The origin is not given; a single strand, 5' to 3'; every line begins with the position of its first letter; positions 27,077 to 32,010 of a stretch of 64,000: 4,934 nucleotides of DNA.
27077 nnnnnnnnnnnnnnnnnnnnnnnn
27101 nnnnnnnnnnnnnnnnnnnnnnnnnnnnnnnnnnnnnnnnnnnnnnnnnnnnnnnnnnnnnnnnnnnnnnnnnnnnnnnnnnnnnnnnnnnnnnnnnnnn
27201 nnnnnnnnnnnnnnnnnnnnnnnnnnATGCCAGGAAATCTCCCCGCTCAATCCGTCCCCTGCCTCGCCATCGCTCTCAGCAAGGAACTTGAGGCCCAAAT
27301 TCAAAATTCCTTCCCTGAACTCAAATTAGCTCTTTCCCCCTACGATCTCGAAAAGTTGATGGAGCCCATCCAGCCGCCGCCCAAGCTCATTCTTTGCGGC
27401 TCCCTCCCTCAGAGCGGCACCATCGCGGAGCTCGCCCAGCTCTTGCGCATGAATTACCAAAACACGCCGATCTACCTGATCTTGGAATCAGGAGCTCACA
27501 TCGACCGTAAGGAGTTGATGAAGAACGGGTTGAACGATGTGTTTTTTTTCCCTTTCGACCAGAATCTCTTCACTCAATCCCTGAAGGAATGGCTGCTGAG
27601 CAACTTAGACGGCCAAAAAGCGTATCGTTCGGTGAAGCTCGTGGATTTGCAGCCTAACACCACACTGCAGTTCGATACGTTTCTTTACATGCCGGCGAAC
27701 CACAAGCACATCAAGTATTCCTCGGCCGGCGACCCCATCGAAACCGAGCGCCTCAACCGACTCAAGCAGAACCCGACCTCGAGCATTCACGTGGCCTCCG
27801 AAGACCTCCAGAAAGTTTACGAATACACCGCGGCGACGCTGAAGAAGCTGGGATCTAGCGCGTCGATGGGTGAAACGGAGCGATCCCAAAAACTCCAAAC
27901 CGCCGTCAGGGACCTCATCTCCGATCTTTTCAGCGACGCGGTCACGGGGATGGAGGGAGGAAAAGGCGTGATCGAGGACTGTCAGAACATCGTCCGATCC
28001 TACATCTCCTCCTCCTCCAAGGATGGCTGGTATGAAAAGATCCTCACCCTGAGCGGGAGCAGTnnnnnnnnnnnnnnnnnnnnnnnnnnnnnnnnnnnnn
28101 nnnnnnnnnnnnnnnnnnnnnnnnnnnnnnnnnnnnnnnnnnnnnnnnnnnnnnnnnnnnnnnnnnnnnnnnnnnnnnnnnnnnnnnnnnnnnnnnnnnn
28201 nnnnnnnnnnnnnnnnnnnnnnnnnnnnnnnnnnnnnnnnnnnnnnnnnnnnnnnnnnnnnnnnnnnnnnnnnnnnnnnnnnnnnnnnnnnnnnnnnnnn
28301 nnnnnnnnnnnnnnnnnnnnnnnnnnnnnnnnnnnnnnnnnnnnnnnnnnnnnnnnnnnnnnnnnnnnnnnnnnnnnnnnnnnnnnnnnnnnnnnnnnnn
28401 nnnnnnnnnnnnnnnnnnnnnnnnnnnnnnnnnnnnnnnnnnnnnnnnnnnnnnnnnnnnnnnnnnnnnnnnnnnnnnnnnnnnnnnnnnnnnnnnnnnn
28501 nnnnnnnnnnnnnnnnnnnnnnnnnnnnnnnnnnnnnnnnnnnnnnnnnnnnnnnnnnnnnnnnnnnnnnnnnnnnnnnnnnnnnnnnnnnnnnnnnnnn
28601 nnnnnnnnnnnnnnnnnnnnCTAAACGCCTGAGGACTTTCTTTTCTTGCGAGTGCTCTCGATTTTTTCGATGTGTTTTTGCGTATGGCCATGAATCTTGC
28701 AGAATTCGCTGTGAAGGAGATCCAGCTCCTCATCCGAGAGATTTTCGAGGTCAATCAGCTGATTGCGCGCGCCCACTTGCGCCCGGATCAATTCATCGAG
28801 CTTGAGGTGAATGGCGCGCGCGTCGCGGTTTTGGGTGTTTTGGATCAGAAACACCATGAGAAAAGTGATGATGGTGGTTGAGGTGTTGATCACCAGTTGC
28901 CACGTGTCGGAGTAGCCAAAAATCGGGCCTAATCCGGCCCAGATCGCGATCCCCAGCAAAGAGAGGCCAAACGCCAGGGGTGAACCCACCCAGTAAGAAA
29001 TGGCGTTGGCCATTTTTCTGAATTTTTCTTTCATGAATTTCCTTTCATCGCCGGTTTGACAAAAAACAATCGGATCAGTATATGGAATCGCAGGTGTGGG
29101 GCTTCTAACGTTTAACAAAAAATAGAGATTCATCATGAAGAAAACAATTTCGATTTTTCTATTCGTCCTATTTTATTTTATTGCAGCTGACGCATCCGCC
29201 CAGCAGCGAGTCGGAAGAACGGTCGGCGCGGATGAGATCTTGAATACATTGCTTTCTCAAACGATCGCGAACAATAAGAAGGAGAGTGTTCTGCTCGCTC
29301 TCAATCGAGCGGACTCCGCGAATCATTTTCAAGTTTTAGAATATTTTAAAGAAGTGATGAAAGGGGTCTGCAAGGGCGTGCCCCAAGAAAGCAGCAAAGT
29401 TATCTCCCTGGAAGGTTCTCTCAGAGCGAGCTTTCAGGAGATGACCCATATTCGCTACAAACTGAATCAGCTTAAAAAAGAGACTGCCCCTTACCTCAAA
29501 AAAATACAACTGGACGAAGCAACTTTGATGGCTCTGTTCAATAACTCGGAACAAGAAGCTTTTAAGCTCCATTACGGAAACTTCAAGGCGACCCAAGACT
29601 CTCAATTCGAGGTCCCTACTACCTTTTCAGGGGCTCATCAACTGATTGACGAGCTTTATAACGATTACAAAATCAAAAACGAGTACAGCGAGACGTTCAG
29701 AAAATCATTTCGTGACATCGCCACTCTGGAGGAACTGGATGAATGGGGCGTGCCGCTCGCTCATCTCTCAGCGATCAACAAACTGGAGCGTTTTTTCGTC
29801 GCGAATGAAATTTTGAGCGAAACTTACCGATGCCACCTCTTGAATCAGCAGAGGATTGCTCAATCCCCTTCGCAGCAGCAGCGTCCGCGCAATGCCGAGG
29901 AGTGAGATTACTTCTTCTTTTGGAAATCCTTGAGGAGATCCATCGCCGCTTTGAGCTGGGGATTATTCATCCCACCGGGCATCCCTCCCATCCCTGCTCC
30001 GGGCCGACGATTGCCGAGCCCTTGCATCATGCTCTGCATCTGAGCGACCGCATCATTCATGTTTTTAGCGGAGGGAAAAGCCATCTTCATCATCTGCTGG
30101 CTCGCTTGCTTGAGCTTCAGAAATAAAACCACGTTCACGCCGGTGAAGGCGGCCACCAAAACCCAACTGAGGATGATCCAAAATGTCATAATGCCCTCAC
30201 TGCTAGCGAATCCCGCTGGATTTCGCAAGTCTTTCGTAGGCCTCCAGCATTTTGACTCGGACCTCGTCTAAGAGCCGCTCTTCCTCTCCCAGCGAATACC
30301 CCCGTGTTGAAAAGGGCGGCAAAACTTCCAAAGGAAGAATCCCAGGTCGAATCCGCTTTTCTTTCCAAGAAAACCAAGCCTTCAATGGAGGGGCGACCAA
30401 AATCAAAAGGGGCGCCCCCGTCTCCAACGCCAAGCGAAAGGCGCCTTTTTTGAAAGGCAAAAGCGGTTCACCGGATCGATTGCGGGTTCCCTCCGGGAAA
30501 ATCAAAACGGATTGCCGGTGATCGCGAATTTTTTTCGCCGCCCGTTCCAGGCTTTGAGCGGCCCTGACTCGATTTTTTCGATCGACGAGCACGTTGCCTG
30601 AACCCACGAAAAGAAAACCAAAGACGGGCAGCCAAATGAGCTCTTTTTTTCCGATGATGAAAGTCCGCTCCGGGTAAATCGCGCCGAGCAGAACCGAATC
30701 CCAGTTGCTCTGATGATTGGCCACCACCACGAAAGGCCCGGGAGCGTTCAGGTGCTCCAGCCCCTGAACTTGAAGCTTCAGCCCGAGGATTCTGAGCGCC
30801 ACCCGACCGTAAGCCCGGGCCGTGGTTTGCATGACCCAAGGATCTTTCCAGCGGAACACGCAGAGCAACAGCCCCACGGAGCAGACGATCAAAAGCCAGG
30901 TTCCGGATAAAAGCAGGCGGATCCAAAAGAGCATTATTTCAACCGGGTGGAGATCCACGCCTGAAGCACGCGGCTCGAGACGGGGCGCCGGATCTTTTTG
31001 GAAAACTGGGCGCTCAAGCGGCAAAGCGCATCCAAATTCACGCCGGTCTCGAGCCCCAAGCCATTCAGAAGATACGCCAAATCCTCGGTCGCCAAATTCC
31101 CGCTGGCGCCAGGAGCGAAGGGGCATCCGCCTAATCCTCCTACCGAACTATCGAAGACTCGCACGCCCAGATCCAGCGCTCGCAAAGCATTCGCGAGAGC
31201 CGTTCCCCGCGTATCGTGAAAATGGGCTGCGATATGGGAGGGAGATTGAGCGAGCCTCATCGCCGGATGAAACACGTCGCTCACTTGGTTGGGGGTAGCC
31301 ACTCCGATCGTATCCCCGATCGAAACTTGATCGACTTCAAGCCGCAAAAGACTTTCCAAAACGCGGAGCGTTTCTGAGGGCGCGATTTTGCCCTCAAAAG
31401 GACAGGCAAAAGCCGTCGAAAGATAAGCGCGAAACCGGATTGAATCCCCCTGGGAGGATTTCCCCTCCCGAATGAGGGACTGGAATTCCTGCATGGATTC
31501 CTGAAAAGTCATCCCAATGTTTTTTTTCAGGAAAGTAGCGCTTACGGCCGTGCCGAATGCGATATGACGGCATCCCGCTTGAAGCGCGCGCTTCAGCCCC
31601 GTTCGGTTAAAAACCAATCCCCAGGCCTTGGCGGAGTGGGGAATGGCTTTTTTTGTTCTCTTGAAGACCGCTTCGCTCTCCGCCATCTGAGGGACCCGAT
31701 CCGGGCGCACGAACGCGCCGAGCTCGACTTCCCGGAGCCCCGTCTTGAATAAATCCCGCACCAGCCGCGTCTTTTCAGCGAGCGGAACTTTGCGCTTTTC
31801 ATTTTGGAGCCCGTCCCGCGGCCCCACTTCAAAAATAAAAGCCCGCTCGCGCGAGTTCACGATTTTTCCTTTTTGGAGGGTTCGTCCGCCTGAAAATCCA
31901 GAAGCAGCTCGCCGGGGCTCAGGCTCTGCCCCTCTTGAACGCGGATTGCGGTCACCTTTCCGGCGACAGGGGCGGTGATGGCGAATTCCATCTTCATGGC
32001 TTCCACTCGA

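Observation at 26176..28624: CheX-CheY-HD-GYP operon immediately downstream of tRNA-Val, with a degenerate GYP motif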

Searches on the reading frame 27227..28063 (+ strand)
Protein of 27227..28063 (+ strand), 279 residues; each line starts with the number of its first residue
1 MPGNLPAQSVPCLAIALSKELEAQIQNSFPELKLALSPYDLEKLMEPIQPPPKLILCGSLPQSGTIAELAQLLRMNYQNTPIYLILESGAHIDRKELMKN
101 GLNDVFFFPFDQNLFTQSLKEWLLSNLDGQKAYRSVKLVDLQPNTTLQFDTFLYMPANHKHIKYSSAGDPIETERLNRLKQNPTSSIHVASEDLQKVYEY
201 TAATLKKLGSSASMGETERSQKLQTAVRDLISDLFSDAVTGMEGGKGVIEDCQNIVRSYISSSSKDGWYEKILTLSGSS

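Call 51: search_protein_representatives(protein=window:27227-28063:+)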
Query: 279 residues. Proteins with E-value up to 0.001 (for the whole library): 366; up to 1e-10: 249; up to 1e-30: 119. The best 150 are listed.
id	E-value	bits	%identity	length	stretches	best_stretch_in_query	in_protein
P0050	9.2e-73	261.4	46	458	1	10-278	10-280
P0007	6.5e-66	239.0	41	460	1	9-277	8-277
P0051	1.2e-62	228.3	40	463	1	15-276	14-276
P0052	2.9e-61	223.7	41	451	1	7-278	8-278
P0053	3.5e-59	216.9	43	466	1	13-277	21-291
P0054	4.1e-58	213.4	37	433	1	9-278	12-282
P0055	4.9e-55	203.3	42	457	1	39-273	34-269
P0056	6.7e-54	199.6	40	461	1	38-277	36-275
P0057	9.8e-54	199.1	42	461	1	36-278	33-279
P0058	1.2e-53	198.8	44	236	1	9-227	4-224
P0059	2.3e-52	194.6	39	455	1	17-276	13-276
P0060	2.4e-52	194.5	39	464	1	21-275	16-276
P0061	3.9e-52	193.8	41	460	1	37-277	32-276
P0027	9.3e-52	192.6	37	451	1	15-276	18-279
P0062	2.2e-51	191.4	37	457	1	15-278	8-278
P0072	4.2e-48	180.6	38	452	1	6-278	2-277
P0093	7.7e-42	160.1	34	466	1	18-278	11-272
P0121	2.4e-36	142.0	35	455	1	13-275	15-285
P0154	1.8e-31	126.1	27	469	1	3-275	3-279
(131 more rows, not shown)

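Call 70: list_cluster_members(proteins=[P0050, P0051, P0052, P0053, P0054, P0062, P0072, P0093, P0121, P0154])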
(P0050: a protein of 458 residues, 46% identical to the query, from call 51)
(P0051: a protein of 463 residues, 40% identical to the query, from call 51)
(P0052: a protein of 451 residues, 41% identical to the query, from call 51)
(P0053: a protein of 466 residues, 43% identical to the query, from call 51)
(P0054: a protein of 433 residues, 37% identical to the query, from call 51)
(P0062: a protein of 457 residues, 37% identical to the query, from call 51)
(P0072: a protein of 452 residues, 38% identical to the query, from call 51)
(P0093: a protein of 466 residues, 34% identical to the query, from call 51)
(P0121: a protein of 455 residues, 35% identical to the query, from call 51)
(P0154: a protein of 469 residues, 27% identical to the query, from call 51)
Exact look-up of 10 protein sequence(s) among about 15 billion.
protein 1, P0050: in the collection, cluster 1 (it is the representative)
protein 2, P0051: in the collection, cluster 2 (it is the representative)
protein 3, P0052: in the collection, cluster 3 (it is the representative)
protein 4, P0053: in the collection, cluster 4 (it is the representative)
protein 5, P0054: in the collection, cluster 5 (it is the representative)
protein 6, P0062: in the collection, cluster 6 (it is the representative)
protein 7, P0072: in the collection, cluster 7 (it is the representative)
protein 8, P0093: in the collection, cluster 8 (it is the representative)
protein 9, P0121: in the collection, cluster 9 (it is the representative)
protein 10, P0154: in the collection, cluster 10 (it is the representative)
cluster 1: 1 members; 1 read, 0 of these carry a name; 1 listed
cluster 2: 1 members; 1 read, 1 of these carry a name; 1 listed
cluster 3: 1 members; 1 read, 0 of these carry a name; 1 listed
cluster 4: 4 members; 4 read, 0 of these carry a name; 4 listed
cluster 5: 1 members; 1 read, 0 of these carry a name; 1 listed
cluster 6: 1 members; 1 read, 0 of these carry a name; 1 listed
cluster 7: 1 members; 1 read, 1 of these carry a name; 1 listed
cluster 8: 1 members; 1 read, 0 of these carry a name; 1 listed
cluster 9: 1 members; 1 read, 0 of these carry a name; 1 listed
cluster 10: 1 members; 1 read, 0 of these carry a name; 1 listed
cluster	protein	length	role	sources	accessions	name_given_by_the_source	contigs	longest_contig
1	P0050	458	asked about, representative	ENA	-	-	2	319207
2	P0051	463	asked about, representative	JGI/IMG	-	HD-GYP domain-containing protein (c-di-GMP phosphodiesterase class II)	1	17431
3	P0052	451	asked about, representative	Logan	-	-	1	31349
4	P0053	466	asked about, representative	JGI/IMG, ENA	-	-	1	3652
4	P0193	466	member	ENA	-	-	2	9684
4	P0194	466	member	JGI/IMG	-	-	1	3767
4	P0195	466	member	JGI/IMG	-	-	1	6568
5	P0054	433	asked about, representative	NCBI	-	-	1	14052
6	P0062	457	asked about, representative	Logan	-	-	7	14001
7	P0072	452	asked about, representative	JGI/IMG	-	putative nucleotidyltransferase with HDIG domain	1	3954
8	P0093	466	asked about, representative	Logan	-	-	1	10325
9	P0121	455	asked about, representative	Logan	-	-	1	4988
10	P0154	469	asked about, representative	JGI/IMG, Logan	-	-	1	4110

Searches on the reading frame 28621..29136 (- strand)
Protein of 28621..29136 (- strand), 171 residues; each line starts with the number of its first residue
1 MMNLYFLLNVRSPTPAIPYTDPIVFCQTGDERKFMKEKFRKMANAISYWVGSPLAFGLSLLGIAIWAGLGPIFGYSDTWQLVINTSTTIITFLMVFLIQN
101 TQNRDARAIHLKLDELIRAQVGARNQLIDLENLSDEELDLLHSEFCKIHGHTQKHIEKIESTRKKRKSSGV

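Call 3: search_protein_families(library=pfam, proteins=[window:28621-29136:-], max_evalue=0.01)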
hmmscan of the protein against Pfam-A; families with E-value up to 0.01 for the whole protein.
window:28621-29136:- (171 aa): 1 family
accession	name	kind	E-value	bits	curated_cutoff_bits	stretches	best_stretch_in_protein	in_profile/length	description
PF04120.17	Iron_permease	-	6.7e-50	168.6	25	1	39-160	1-122/128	Low affinity iron permease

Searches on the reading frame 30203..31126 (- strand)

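Call 17: search_protein_families(library=pfam, proteins=[window:30203-31126:-], max_evalue=0.0001)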
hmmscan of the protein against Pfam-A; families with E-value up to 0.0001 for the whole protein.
window:30203-31126:- (307 aa): 1 family
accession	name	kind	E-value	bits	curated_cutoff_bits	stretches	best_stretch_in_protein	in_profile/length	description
PF01553.26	Acyltransferase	-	2e-33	115.4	23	1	118-240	2-126/132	Acyltransferase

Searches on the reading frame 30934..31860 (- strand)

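Call 17: search_protein_families(library=pfam, proteins=[window:30934-31860:-], max_evalue=0.0001)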
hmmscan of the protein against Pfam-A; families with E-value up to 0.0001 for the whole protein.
window:30934-31860:- (308 aa): 1 family
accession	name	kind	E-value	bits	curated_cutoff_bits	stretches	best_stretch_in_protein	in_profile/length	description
PF00682.25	HMGL-like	-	2.1e-44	152.3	29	1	9-283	4-257/260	HMGL-like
